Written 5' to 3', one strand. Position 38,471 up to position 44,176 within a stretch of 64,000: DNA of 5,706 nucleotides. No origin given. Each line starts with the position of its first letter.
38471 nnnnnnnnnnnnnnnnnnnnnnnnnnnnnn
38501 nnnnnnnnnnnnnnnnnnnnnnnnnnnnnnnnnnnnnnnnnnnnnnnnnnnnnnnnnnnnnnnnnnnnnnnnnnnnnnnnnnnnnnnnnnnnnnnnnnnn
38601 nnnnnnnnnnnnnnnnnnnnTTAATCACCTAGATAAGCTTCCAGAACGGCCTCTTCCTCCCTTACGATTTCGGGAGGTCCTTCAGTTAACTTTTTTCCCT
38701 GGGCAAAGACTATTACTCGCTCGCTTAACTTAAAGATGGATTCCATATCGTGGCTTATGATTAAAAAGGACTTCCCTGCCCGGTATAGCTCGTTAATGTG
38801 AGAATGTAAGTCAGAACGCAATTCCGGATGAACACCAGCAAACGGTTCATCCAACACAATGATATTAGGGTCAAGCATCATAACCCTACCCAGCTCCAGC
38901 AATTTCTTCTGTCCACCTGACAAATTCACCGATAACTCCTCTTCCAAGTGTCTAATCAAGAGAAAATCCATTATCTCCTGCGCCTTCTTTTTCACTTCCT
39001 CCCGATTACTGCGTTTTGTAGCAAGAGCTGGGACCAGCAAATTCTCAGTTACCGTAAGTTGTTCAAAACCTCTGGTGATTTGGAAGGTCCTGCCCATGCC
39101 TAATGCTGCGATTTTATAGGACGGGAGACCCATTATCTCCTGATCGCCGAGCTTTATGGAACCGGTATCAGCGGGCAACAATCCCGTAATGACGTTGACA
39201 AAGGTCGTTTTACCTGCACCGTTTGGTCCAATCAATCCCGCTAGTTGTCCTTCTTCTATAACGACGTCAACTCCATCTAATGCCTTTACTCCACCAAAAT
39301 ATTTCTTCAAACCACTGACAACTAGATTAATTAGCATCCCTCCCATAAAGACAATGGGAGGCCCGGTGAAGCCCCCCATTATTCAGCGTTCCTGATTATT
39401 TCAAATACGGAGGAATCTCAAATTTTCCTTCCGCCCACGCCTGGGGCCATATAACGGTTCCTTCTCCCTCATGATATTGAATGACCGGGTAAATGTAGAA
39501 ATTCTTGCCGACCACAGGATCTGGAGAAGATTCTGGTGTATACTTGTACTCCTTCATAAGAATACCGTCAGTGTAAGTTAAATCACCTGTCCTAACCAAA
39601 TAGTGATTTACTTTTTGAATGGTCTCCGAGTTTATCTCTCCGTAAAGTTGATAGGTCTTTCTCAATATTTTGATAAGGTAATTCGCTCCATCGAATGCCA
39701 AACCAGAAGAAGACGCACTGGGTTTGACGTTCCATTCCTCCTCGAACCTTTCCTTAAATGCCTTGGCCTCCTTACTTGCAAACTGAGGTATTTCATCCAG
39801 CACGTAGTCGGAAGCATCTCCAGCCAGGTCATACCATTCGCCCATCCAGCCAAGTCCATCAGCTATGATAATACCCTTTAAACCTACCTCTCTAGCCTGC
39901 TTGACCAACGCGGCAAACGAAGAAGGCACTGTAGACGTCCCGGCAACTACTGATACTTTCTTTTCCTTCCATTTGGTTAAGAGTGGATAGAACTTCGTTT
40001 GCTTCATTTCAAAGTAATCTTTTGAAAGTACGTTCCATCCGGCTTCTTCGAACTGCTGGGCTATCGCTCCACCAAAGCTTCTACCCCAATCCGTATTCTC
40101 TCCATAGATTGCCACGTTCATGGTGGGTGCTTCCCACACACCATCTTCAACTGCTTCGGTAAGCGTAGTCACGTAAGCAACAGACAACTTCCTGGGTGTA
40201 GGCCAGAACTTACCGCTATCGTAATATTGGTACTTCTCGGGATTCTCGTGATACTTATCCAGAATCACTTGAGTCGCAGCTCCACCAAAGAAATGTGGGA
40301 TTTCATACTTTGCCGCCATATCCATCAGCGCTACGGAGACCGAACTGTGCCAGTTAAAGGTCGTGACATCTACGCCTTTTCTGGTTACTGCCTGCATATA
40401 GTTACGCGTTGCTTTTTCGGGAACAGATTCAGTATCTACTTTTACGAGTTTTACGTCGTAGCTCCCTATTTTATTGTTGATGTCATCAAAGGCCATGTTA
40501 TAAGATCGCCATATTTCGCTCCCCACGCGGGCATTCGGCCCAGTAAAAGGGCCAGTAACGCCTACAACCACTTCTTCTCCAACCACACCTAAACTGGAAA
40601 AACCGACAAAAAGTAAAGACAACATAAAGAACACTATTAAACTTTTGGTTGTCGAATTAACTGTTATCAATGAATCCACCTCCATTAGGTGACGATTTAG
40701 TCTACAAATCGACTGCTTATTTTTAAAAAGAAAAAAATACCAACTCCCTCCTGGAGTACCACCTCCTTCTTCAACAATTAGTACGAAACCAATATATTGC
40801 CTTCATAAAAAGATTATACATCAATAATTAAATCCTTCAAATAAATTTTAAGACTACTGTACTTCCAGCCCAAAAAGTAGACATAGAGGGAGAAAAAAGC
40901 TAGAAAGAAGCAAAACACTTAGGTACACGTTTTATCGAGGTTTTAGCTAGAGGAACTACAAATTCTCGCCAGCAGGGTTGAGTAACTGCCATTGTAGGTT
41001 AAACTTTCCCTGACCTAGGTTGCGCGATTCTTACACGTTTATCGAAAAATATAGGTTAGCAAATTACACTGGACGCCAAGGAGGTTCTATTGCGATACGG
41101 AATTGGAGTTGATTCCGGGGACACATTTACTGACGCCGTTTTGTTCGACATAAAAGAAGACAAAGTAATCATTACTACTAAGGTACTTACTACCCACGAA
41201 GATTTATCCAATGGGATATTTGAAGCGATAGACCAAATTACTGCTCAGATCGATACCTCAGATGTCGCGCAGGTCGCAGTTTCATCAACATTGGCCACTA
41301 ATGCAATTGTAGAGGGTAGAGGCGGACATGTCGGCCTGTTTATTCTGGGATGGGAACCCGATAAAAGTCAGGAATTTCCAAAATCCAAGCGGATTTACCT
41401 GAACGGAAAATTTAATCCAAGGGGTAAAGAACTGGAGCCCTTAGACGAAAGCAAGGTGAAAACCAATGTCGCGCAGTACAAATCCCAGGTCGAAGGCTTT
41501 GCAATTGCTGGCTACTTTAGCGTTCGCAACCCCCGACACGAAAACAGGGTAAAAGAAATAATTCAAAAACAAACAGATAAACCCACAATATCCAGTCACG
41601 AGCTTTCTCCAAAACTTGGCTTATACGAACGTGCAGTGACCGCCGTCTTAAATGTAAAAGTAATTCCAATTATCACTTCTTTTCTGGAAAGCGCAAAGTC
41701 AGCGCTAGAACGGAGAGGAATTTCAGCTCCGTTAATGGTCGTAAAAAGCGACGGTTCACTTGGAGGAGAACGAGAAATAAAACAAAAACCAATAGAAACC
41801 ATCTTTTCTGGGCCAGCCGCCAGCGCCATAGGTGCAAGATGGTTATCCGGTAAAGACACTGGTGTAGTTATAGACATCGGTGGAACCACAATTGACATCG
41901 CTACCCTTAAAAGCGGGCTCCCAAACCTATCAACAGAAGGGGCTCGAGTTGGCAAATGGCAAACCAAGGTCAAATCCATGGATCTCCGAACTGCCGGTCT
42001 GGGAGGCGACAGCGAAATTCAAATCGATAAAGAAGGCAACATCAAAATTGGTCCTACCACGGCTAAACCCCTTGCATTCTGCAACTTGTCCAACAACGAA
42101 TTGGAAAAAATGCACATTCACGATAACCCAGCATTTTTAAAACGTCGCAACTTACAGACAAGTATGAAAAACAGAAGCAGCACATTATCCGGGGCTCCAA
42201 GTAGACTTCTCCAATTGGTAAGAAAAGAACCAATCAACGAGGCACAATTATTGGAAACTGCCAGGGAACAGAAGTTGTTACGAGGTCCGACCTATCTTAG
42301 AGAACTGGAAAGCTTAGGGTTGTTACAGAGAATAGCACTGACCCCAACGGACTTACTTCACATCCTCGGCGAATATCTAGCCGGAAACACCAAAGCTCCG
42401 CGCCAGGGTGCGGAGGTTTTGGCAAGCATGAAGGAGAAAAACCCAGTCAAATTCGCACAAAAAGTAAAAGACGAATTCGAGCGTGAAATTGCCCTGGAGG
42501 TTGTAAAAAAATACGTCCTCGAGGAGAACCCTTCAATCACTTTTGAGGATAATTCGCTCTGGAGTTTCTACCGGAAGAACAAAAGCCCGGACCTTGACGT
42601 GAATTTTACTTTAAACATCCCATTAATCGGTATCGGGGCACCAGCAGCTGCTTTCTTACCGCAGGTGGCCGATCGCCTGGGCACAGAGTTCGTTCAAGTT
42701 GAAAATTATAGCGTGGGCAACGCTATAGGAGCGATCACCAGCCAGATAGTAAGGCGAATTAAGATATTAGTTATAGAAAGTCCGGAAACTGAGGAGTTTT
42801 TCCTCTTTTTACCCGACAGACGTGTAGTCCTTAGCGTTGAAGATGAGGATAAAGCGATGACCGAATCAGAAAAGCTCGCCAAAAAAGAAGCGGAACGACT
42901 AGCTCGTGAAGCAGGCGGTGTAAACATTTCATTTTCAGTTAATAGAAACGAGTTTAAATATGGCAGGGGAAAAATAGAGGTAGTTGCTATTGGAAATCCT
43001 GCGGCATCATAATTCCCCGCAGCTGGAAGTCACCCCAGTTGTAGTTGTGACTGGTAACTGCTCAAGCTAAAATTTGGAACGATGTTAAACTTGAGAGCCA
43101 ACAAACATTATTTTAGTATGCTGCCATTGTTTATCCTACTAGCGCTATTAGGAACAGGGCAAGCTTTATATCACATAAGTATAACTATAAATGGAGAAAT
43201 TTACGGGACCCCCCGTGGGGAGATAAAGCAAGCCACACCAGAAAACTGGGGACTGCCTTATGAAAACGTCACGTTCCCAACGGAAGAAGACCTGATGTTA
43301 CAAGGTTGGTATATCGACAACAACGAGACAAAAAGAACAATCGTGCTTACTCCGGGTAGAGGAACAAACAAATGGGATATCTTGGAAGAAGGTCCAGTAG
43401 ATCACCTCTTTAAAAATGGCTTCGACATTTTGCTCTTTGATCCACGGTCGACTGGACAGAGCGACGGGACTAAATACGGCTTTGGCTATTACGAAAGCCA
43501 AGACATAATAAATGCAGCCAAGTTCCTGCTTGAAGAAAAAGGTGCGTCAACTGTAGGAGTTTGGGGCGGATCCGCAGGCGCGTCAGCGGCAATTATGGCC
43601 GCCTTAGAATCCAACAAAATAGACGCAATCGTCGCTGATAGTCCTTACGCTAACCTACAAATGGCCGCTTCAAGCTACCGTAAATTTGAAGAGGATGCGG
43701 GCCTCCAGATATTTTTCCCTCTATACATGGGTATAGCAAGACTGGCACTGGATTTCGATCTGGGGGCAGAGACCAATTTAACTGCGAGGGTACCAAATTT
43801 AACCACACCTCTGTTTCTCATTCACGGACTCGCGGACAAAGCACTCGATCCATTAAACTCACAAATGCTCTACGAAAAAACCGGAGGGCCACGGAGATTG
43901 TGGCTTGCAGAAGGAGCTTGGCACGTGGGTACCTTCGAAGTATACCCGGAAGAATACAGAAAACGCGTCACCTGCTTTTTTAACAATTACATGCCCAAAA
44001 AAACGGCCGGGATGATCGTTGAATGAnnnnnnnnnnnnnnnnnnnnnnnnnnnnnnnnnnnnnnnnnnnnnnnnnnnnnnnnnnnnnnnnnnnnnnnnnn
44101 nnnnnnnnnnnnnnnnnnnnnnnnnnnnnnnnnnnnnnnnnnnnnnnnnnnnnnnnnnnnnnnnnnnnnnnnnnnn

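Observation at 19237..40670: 21-kb single-strand cluster linking quaternary-amine uptake, B12 demethylation, folate C1 oxidation and glycine cleavage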

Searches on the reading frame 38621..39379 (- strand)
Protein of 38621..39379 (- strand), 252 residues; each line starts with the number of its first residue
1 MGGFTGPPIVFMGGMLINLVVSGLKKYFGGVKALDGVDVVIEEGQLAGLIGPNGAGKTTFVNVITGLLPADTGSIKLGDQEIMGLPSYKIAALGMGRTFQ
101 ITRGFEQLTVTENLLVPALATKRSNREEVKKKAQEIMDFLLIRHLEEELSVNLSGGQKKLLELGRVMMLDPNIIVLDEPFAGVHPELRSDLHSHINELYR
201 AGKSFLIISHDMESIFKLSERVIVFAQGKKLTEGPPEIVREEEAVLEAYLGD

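Call 4: search_protein_families(library=pfam, proteins=[window:38621-39379:-])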
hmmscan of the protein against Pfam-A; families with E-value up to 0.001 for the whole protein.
window:38621-39379:- (252 aa): 6 families
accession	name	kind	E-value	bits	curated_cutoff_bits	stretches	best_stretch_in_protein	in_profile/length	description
PF00005.33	ABC_tran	-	3.5e-27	96.1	25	1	34-181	1-137/137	ABC transporter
PF13304.12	AAA_21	-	4.5e-08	34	27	0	46-84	1-51/304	AAA domain, putative AbiEii toxin, Type IV TA system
PF12399.14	BCA_ABC_TP_C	-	3.9e-06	26.8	25.5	1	229-252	1-24/27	Branched-chain amino acid ATP-binding cassette transporter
PF02463.25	SMC_N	-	1.3e-05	25.2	40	1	43-229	23-216/220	RecF/RecN/SMC N terminal domain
PF13175.12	AAA_15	-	6.2e-05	23.2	32.1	0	41-71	21-50/374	AAA ATPase domain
PF13476.12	AAA_23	-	0.00057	21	27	0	43-110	18-84/201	AAA domain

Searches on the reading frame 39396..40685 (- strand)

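Call 4: search_protein_families(library=pfam, proteins=[window:39396-40685:-])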
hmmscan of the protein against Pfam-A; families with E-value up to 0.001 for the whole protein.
window:39396-40685:- (429 aa): 3 families
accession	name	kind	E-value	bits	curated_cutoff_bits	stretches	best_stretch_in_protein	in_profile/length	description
PF13458.12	Peripla_BP_6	-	2.8e-33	116.4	31.7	1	39-349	2-297/343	Periplasmic binding protein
PF01094.35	ANF_receptor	-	7.2e-11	42.2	25.4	1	62-271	6-204/353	Receptor family ligand binding region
PF13433.12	Peripla_BP_5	-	5.2e-05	23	27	0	41-115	3-79/363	Periplasmic binding protein domain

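Call 49: search_protein_families(library=ncbifam, proteins=[window:39396-40685:-], max_evalue=0.00001)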
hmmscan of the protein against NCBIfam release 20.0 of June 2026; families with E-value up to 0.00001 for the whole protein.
window:39396-40685:- (429 aa): 1 family
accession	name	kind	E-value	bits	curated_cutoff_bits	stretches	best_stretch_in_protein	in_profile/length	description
NF011933.0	PRK15404.1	subfamily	1.4e-07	31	477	0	28-87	17-77/370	high-affinity branched-chain amino acid ABC transporter substrate-binding protein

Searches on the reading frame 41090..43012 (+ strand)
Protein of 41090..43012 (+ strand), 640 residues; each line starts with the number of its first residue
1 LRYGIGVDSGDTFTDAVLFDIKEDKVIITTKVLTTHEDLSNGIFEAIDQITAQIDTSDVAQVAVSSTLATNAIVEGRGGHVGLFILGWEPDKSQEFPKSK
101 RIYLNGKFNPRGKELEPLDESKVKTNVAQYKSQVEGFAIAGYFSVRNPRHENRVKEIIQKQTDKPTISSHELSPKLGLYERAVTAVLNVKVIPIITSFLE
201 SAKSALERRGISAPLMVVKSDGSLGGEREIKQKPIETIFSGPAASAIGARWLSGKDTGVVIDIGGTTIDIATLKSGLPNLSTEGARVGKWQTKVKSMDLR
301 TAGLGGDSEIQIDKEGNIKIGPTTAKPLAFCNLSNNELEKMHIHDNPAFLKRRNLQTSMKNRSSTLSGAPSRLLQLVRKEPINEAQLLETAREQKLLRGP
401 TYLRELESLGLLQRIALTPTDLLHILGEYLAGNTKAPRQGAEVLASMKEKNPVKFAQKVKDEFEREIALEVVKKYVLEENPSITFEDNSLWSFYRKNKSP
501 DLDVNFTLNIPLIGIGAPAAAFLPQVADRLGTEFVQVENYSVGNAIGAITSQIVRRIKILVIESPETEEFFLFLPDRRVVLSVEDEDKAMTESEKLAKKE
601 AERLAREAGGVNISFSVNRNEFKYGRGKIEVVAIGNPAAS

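Call 4: search_protein_families(library=pfam, proteins=[window:41090-43012:+])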
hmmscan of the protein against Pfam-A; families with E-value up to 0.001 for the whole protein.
window:41090-43012:+ (640 aa): 3 families
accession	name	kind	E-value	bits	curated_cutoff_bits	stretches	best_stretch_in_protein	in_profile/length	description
PF05378.19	Hydant_A_N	-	1.5e-34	119.7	25.2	1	5-160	2-174/176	Hydantoinase/oxoprolinase N-terminal region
PF01968.24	Hydantoinase_A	-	4.5e-31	108.6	22.9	1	181-325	1-147/291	Hydantoinase/oxoprolinase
PF13941.12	MutL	-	1.2e-07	31.3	27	1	7-66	4-64/450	MutL protein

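Call 49: search_protein_families(library=ncbifam, proteins=[window:41090-43012:+], max_evalue=0.00001)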
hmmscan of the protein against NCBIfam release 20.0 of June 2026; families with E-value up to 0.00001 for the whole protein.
window:41090-43012:+ (640 aa): 4 families
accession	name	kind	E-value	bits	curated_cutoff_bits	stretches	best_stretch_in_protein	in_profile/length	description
NF050156.1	CapLactmsAlpCapA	equivalog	1.2e-37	129.7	1000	2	97-325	120-352/689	caprolactamase subunit alpha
NF042975.2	AcphenoCarb_ApcC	equivalog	2.8e-23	82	1500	1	108-326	144-370/733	acetophenone carboxylase subunit gamma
NF042960.1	AcphenoCarb_ApcA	equivalog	1.7e-09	36.5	1250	1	4-324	3-334/658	acetophenone carboxylase subunit alpha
NF040745.1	accessory_GlmL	equivalog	5.2e-07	28.8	475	0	7-66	4-65/459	methylaspartate mutase accessory protein GlmL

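Call 102: search_solved_structures(query=window:41090-43012:+, max_evalue=0.001)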
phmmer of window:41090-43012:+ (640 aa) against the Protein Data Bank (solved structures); distinct sequences matched with E-value up to 0.001: 6.
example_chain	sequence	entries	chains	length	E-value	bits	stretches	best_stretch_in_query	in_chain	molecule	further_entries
7hk5_A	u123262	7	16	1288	1.2e-31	113.2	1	109-326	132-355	N-methylhydantoinase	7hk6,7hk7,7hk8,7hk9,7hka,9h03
6yra_A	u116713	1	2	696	5.6e-31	111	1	96-325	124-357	5-oxoprolinase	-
5l9w_B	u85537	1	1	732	5.7e-22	81.2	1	107-326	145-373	Acetophenone carboxylase gamma subunit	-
5l9w_b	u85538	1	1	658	2.7e-09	39.4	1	3-324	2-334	Acetophenone carboxylase alpha subunit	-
5svb_B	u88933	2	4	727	2.9e-09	39.3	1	130-326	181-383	Acetone carboxylase beta subunit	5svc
5m45_B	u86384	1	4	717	5.6e-09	38.3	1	112-326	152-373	Acetone carboxylase beta subunit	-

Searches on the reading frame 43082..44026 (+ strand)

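Call 8: search_protein_families(library=pfam, proteins=[window:43082-44026:+], max_evalue=0.00001)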
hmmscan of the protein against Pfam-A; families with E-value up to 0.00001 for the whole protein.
window:43082-44026:+ (314 aa): 4 families
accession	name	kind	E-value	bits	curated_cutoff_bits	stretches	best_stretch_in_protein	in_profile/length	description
PF12146.15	Hydrolase_4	-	1.1e-14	54.7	27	1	82-198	2-121/239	Serine aminopeptidase, S33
PF00561.26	Abhydrolase_1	-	2e-10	41.2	25.8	1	86-195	2-105/245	alpha/beta hydrolase fold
PF02129.25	Peptidase_S15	-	1.3e-08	35.3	23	0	95-206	46-147/262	X-Pro dipeptidyl-peptidase (S15 family)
PF00326.27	Peptidase_S9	-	1.7e-08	34.7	22.6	1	134-303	40-209/213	Prolyl oligopeptidase family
